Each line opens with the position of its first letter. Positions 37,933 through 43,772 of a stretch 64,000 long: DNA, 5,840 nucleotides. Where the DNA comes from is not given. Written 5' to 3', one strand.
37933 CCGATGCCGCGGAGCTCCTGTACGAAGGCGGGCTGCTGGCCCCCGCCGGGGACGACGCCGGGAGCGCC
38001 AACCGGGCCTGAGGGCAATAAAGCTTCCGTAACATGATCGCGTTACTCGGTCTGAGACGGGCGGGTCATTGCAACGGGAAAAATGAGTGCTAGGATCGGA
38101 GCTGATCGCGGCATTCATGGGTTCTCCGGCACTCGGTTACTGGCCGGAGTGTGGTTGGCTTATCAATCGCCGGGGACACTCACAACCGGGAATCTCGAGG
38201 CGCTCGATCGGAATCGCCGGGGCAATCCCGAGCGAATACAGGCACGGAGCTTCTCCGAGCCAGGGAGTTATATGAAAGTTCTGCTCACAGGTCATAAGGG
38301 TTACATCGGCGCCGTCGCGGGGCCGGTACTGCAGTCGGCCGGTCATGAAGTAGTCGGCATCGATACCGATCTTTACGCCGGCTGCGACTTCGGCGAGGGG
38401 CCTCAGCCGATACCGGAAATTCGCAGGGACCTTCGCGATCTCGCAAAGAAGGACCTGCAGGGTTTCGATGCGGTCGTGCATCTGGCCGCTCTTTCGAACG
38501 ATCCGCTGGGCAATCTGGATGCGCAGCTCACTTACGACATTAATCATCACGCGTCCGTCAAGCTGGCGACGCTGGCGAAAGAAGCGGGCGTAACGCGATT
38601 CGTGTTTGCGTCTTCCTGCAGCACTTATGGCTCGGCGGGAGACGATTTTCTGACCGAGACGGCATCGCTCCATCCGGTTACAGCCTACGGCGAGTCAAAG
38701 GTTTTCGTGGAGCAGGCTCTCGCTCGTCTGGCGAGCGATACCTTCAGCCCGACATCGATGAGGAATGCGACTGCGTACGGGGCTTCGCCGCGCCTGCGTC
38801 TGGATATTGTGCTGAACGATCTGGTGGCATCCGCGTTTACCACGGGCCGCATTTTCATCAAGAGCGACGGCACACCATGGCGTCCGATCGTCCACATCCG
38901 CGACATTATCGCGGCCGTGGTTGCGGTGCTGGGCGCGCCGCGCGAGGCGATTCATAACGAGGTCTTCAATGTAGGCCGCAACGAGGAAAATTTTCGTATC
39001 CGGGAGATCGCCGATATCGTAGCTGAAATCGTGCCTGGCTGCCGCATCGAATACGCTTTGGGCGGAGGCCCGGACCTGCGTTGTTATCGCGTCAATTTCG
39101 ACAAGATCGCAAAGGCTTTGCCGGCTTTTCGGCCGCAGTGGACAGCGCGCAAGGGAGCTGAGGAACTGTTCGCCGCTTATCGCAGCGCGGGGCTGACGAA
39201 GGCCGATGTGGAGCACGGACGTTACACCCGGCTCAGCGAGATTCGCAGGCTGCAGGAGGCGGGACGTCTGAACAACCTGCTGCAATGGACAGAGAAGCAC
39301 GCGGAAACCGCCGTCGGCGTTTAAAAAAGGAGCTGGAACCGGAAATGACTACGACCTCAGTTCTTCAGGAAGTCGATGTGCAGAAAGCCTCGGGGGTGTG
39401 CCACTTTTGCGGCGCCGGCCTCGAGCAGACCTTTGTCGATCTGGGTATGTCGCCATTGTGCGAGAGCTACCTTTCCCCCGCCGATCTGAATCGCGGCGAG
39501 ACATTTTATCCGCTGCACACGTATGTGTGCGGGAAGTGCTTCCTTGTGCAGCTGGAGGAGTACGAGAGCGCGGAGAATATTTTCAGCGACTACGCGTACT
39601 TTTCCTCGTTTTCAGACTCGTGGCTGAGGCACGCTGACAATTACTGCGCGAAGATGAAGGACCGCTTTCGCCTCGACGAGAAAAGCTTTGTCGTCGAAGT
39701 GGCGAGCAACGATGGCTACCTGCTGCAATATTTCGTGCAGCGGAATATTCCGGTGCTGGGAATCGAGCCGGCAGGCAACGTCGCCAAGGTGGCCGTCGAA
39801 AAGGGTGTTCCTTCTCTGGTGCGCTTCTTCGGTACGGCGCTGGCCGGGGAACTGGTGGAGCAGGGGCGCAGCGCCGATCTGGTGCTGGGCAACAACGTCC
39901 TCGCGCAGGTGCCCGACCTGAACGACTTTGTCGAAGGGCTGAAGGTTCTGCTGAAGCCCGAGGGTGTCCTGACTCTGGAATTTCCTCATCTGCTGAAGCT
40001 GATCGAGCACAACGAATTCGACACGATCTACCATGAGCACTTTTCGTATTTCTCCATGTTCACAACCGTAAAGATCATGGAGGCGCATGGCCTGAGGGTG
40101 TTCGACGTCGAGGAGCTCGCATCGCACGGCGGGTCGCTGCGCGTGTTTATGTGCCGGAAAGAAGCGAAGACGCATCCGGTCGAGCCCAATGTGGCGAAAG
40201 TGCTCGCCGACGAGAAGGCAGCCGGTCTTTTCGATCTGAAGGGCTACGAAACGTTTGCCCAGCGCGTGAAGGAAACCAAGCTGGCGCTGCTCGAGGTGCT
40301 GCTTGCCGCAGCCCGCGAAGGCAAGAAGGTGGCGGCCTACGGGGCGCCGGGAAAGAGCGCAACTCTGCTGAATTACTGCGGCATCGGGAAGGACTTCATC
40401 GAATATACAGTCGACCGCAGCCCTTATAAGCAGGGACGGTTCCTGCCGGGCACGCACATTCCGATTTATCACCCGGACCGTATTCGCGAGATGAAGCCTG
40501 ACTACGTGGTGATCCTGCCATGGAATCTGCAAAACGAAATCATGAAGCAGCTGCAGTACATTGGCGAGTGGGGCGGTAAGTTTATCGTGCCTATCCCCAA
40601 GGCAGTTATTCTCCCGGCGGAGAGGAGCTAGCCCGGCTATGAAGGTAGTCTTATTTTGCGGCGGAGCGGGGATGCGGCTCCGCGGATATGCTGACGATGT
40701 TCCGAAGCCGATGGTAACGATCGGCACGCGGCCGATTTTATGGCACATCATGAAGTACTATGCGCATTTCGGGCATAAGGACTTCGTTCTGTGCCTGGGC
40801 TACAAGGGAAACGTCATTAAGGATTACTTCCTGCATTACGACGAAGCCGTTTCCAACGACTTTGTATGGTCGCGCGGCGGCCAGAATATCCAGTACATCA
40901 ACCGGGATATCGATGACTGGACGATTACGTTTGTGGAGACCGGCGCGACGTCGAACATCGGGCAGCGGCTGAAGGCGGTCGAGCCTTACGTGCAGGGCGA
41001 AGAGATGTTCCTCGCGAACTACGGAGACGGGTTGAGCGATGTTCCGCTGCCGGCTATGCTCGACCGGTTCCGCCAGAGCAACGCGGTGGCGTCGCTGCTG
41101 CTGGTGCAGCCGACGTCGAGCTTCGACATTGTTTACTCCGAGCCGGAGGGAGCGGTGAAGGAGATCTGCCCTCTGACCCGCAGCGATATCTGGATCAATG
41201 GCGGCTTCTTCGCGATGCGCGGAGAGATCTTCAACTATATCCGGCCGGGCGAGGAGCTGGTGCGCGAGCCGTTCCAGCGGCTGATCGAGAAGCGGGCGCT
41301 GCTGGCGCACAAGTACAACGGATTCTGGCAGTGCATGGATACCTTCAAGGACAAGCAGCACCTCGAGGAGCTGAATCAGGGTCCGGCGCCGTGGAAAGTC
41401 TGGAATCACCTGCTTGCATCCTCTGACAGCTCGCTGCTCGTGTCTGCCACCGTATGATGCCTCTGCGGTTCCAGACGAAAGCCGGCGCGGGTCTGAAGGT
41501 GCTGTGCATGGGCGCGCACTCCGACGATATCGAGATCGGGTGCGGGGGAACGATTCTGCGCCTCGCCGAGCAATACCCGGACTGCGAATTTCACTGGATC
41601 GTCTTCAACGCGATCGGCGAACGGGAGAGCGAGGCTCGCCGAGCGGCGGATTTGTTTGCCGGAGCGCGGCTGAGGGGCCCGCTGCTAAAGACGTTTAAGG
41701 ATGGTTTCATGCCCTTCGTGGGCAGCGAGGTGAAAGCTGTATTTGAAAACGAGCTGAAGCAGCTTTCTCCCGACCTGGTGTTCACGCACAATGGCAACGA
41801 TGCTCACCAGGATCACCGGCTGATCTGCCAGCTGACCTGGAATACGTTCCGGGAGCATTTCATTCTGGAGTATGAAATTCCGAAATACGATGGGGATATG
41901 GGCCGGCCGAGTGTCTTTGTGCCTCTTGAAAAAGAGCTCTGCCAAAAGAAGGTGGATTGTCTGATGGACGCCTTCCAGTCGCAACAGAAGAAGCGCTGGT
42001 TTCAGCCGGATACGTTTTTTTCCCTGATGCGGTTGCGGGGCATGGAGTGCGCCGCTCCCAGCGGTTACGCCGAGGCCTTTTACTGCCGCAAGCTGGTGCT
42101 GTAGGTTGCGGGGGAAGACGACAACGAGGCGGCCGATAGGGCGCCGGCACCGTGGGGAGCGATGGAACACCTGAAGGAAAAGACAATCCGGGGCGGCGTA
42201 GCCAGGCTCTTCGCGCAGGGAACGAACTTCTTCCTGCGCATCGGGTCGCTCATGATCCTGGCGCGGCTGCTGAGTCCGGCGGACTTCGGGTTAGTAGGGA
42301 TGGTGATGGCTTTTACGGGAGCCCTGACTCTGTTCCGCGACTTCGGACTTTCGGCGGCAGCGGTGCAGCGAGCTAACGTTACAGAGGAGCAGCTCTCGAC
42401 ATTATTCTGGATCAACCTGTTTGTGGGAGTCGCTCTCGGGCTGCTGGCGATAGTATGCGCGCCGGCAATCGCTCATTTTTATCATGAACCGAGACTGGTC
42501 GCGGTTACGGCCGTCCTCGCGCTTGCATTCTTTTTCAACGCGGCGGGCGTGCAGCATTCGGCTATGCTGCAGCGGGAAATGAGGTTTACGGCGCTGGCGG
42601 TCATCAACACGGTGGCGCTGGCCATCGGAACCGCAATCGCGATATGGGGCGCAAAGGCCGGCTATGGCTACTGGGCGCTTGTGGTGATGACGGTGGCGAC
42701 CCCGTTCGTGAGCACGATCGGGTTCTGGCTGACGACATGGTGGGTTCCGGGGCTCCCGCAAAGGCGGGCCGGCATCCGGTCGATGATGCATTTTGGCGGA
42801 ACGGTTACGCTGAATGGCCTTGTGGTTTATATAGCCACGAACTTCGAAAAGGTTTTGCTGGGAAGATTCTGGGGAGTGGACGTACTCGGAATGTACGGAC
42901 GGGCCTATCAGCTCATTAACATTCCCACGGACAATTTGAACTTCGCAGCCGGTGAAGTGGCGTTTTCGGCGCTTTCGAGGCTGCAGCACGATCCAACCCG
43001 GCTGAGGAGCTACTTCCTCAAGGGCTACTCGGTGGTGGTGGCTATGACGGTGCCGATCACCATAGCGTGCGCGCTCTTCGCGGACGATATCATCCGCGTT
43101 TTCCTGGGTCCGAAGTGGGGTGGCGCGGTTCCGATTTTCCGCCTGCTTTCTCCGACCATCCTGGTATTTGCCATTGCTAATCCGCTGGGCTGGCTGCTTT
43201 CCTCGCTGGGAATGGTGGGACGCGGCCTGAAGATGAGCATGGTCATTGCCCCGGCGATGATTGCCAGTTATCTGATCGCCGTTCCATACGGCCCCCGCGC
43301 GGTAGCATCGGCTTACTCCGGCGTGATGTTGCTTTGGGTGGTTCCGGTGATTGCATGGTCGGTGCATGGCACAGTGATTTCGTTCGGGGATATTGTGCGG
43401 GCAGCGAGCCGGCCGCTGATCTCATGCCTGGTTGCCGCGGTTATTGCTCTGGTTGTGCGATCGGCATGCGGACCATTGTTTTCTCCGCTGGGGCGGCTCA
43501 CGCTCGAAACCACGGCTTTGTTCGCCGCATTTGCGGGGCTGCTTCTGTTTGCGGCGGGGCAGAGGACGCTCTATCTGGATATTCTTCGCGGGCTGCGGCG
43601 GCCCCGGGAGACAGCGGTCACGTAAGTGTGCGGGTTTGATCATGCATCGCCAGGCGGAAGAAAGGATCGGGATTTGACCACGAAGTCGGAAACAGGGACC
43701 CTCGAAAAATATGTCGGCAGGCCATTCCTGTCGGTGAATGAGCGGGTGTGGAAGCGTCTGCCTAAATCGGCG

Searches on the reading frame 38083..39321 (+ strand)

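Call 45: search_protein_families(library=pfam, proteins=[window:38083-39321:+], max_evalue=0.001)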
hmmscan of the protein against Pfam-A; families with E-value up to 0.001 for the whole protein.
window:38083-39321:+ (413 aa): 4 families
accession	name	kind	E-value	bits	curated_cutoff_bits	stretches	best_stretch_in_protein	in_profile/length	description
PF01370.27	Epimerase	-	1.2e-41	143.2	20.9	1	66-298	1-240/240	NAD dependent epimerase/dehydratase family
PF16363.11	GDP_Man_Dehyd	-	7.3e-17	62.3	27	1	67-287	1-241/332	GDP-mannose 4,6 dehydratase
PF04321.23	RmlD_sub_bind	-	1.2e-10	41.3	27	1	64-217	1-140/287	RmlD substrate binding domain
PF01073.25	3Beta_HSD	-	1.3e-05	24.8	22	1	122-215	61-159/280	3-beta hydroxysteroid dehydrogenase/isomerase family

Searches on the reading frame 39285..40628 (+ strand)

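Call 45: search_protein_families(library=pfam, proteins=[window:39285-40628:+], max_evalue=0.001)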
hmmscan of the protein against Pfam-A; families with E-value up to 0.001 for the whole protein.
window:39285-40628:+ (448 aa): 5 families
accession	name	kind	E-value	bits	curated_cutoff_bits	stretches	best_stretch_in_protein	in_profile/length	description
PF08484.17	Methyltransf_14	-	2e-67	226.4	23.5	1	280-438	2-160/160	C-methyltransferase C-terminal domain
PF08421.16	Methyltransf_13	-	5.6e-23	81.3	31.3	1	39-100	1-62/62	Putative zinc binding domain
PF13489.12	Methyltransf_23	-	6.4e-13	49.2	27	1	115-272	3-161/164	Methyltransferase domain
PF08242.18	Methyltransf_12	-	1.5e-06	29.3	30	1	137-229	1-98/98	Methyltransferase domain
PF08241.18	Methyltransf_11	-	6e-05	24.1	21.2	1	138-230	2-94/95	Methyltransferase domain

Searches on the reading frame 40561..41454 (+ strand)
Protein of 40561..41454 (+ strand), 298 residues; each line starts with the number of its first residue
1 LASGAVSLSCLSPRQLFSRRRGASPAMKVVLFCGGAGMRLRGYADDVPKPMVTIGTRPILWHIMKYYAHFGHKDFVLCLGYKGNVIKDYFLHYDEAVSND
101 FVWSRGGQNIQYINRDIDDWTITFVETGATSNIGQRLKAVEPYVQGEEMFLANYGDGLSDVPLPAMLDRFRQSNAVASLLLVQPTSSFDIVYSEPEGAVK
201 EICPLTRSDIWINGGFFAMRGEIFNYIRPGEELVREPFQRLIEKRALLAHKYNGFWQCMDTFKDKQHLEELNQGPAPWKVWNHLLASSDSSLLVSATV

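Call 46: search_protein_families(library=pfam, proteins=[window:40561-41454:+], max_evalue=0.001)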
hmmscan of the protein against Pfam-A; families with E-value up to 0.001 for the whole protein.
window:40561-41454:+ (298 aa): 1 family
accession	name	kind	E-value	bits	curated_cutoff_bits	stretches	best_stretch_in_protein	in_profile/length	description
PF00483.29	NTP_transferase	-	2.5e-05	24.4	21.2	1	29-201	2-159/245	Nucleotidyl transferase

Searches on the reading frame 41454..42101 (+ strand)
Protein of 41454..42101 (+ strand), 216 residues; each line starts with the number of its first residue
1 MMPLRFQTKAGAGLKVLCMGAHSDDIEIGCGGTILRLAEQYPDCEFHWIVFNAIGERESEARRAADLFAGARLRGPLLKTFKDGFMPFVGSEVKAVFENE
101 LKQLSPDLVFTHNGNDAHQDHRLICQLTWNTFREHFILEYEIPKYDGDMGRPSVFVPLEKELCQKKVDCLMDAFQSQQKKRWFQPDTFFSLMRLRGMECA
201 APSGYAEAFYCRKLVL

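Call 46: search_protein_families(library=pfam, proteins=[window:41454-42101:+], max_evalue=0.001)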
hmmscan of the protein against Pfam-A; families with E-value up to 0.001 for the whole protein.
window:41454-42101:+ (216 aa): 1 family
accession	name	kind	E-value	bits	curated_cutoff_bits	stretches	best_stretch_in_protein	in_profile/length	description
PF02585.22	PIG-L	-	9.5e-13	49.2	28.2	1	17-130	1-127/129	GlcNAc-PI de-N-acetylase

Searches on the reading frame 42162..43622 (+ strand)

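Call 46: search_protein_families(library=pfam, proteins=[window:42162-43622:+], max_evalue=0.001)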
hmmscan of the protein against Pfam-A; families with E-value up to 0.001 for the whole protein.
window:42162-43622:+ (487 aa): 2 families
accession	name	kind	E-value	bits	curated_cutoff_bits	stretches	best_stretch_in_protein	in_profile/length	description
PF13440.11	Polysacc_synt_3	-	1.3e-83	281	23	1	32-324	1-293/293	Polysaccharide biosynthesis protein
PF01943.22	Polysacc_synt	-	2.5e-43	148.9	28.2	1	15-275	8-274/274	Polysaccharide biosynthesis protein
